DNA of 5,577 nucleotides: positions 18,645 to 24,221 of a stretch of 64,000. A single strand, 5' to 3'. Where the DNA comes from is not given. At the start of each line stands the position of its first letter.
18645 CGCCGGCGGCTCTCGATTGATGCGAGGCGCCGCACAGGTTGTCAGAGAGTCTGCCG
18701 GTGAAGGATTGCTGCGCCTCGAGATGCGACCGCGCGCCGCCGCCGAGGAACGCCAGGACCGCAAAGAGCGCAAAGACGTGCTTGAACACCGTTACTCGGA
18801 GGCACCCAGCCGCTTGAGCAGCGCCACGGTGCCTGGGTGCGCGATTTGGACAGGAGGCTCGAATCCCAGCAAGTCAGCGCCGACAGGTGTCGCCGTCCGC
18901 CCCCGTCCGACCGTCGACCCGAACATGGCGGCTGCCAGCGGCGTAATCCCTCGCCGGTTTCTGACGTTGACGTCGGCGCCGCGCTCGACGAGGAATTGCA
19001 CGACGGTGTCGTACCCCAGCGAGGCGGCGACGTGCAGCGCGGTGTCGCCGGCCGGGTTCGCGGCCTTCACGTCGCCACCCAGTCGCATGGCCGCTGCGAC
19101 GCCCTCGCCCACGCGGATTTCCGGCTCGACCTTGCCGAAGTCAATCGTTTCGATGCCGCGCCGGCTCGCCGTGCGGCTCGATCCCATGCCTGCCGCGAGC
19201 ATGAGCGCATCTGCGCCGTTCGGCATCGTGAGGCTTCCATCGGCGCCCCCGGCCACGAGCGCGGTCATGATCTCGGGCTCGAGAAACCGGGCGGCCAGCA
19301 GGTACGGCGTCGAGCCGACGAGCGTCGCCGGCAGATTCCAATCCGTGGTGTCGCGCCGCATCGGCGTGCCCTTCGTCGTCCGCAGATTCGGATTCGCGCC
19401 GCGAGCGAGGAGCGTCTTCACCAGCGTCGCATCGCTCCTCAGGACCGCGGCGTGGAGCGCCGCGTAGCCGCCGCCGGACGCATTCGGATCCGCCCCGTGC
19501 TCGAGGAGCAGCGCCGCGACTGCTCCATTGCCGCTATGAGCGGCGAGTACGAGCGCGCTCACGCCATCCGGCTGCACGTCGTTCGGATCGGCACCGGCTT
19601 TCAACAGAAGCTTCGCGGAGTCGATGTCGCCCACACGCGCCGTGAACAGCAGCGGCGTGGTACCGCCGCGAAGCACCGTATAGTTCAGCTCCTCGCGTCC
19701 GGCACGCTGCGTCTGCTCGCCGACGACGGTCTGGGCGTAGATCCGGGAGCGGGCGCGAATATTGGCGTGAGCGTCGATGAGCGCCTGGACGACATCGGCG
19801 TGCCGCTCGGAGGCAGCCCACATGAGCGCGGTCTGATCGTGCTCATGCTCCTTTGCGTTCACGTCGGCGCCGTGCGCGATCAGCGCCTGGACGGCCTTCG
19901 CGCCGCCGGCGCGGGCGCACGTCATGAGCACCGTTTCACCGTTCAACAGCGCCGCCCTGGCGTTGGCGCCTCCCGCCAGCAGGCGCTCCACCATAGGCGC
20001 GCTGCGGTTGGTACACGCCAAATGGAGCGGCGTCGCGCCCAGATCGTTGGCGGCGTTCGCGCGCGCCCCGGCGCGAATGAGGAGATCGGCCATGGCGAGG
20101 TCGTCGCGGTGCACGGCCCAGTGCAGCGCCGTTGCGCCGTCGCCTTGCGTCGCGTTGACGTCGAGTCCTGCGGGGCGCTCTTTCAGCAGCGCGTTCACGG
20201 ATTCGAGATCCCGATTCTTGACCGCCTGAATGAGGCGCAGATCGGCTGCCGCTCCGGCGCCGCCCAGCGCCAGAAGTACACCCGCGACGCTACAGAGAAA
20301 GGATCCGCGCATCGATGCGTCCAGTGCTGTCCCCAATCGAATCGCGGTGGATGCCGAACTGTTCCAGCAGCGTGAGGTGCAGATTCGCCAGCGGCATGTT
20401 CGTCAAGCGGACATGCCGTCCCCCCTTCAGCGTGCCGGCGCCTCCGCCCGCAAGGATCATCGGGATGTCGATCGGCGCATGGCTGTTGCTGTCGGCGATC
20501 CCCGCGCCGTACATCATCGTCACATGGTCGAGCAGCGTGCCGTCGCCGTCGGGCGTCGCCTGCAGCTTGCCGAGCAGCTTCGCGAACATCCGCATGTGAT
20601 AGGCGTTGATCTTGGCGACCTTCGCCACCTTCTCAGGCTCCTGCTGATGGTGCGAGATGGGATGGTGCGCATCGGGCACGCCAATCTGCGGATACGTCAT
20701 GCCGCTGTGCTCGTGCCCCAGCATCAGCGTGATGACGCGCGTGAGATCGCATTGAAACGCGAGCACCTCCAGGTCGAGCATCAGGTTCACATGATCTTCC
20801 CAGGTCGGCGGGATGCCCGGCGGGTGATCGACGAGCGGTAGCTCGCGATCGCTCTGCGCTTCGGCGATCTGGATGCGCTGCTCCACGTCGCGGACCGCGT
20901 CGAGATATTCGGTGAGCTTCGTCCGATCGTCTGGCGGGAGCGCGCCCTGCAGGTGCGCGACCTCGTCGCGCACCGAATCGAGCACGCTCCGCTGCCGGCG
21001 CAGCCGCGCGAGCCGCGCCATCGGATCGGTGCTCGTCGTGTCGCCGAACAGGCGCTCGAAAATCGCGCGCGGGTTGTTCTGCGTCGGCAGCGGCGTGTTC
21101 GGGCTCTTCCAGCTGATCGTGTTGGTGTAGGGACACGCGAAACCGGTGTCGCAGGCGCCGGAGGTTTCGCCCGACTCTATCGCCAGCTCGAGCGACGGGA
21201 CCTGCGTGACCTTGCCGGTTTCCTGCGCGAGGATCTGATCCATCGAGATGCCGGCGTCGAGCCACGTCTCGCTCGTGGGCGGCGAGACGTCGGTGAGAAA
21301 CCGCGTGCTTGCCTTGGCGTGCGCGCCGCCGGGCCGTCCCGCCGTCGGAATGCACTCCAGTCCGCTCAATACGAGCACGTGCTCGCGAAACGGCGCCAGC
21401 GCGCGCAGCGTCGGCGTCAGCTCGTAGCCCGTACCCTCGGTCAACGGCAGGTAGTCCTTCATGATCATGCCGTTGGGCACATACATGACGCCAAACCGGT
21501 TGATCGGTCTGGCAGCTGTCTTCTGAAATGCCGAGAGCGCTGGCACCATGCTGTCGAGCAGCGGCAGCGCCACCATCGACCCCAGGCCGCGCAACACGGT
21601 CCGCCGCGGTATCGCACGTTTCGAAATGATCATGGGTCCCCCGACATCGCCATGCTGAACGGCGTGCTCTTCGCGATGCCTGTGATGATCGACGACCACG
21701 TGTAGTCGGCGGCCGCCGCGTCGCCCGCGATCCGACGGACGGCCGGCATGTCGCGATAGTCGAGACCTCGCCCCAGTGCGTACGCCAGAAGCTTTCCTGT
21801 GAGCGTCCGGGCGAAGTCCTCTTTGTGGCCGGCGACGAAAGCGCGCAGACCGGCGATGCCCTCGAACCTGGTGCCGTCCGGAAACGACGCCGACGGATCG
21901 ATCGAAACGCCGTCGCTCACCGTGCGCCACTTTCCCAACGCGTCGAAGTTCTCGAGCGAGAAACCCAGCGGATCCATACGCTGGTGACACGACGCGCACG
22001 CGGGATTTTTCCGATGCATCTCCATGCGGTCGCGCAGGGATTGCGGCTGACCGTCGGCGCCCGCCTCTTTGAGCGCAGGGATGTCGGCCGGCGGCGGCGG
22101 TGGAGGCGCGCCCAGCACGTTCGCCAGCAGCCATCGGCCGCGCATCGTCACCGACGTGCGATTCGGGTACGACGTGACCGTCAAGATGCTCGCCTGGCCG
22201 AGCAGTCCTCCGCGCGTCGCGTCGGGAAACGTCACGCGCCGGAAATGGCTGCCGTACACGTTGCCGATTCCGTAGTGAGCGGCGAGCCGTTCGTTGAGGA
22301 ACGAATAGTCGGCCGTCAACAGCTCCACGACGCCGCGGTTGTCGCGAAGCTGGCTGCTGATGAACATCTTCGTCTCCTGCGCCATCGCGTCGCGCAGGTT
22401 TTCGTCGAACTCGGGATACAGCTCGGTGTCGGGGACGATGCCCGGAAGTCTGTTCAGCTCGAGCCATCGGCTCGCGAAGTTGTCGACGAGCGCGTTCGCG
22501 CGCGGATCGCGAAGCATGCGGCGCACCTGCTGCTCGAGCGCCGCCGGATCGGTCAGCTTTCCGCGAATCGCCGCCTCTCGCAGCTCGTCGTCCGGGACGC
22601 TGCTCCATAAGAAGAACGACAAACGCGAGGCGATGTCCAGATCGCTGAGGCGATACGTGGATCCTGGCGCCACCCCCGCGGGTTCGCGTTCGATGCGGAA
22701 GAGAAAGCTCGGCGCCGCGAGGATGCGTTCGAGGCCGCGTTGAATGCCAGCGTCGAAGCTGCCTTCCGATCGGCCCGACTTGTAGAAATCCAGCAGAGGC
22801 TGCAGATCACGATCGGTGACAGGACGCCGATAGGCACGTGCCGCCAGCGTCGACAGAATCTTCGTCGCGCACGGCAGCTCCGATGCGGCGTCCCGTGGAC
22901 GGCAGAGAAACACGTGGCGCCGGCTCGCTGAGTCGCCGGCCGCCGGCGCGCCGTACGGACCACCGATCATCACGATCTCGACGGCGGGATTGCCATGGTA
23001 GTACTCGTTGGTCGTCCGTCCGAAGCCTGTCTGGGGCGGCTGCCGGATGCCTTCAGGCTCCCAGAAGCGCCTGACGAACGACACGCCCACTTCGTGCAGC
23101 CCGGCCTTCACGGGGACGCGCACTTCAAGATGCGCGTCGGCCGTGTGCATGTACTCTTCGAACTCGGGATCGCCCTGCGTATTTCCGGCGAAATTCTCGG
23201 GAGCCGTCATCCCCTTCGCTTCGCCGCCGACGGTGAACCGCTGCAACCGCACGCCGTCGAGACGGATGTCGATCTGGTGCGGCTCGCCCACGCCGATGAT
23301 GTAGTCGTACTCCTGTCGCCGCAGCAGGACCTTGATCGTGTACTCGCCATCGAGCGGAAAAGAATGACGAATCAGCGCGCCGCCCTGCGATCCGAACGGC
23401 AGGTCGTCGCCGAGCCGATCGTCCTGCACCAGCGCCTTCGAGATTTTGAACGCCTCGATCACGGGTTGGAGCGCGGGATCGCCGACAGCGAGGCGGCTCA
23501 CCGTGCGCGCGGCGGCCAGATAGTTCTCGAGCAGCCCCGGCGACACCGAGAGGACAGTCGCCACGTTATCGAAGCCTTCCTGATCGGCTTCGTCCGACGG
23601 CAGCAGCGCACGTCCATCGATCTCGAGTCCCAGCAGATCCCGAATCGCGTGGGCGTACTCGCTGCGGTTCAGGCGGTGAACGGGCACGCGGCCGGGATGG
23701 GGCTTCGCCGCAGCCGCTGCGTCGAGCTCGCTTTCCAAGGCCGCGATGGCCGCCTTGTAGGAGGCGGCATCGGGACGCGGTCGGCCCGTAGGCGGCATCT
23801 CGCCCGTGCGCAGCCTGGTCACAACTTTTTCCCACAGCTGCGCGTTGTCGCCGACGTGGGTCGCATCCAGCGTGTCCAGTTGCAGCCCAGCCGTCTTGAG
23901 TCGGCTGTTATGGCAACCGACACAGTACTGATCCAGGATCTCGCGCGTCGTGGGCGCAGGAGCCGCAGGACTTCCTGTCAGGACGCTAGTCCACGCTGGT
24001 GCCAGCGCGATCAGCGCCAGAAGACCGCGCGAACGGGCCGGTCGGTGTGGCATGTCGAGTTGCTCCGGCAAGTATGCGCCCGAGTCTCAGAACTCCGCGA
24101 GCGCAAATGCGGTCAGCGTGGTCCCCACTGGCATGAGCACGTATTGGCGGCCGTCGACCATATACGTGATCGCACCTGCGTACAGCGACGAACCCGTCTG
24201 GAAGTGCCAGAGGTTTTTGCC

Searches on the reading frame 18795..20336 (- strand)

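Call 9: search_protein_families(library=pfam, proteins=[window:18795-20336:-], max_evalue=0.01)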
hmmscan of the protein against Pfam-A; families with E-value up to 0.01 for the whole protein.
window:18795-20336:- (514 aa): 7 families
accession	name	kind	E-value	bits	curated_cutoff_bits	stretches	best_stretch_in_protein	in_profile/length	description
PF12796.13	Ank_2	-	3.8e-57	191.3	27.3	4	35-125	1-85/90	Ankyrin repeats (3 copies)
PF00023.36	Ank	-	3.3e-53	175.1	21.1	8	430-461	2-33/33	Ankyrin repeat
PF13606.12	Ank_3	-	8.7e-41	133.1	22.3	5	430-458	2-30/30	Ankyrin repeat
PF13857.12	Ank_5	-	1.7e-39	133.9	27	4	429-467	15-53/56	Ankyrin repeats (many copies)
PF13637.12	Ank_4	-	2.3e-36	123.4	22.7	6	36-87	2-50/50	Ankyrin repeats (many copies)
PF23745.1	ANK_LRRK2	-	3.7e-08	33.7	27.5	1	81-187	12-113/130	LRRK2 ANK repeat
PF24521.3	Ank_KRIT1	-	0.00011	22.4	80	0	224-317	17-113/149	KRIT1 ankyrin-repeats domain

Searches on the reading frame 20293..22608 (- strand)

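Call 9: search_protein_families(library=pfam, proteins=[window:20293-22608:-], max_evalue=0.01)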
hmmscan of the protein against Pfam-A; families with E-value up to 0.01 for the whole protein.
window:20293-22608:- (772 aa): 1 family
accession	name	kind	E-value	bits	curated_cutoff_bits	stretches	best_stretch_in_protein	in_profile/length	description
PF07586.16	HXXSHH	-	7.4e-94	315.2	30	1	371-676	1-307/307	Protein of unknown function (DUF1552)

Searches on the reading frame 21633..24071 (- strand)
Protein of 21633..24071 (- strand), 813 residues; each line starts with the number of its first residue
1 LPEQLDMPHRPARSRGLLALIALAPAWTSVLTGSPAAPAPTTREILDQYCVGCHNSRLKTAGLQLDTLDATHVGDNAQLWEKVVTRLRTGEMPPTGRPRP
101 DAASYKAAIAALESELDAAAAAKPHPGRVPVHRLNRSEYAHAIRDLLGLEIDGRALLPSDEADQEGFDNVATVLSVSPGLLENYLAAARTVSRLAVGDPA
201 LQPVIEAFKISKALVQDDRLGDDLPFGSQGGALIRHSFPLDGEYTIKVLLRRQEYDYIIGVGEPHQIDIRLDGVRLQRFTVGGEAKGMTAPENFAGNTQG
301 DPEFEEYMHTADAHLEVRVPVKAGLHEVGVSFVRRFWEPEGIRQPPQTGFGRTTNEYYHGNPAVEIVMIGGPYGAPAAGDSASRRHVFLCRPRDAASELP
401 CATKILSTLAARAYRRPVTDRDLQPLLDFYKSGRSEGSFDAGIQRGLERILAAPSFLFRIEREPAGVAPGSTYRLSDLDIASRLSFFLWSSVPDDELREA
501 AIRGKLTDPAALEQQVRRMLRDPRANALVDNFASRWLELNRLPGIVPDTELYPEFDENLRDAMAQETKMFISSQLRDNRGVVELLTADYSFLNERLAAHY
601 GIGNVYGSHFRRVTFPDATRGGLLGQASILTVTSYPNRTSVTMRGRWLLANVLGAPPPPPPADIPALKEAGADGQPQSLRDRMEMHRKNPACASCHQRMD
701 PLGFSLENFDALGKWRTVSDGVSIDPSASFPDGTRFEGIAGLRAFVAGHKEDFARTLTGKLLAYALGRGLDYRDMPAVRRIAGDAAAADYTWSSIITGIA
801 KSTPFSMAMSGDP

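Call 9: search_protein_families(library=pfam, proteins=[window:21633-24071:-], max_evalue=0.01)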
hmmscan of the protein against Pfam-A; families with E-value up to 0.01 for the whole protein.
window:21633-24071:- (813 aa): 7 families
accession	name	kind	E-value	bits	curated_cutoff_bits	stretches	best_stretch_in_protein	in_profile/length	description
PF07631.16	PSD4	-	3.6e-47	160.5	23.3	1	475-602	1-128/128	Protein of unknown function (DUF1592)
PF07627.16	PSCyt3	-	8.1e-36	122.7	27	1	620-717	1-96/98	Protein of unknown function (DUF1588)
PF07626.16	PSD3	-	1.5e-22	80.3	23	1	133-196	2-64/65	Protein of unknown function (DUF1587)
PF07624.16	PSD2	-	6.4e-20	71.1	25.8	1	732-805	1-74/74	Protein of unknown function (DUF1585)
PF07637.16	PSD5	-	5.9e-19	68.6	34.2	1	401-461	1-62/62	Protein of unknown function (DUF1595)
PF07635.16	PSCyt1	-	6.6e-09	36.7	22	1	50-96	1-59/59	Planctomycete cytochrome C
PF13442.11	Cytochrome_CBB3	-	8.1e-05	23.3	27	0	41-109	5-65/68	Cytochrome C oxidase, cbb3-type, subunit III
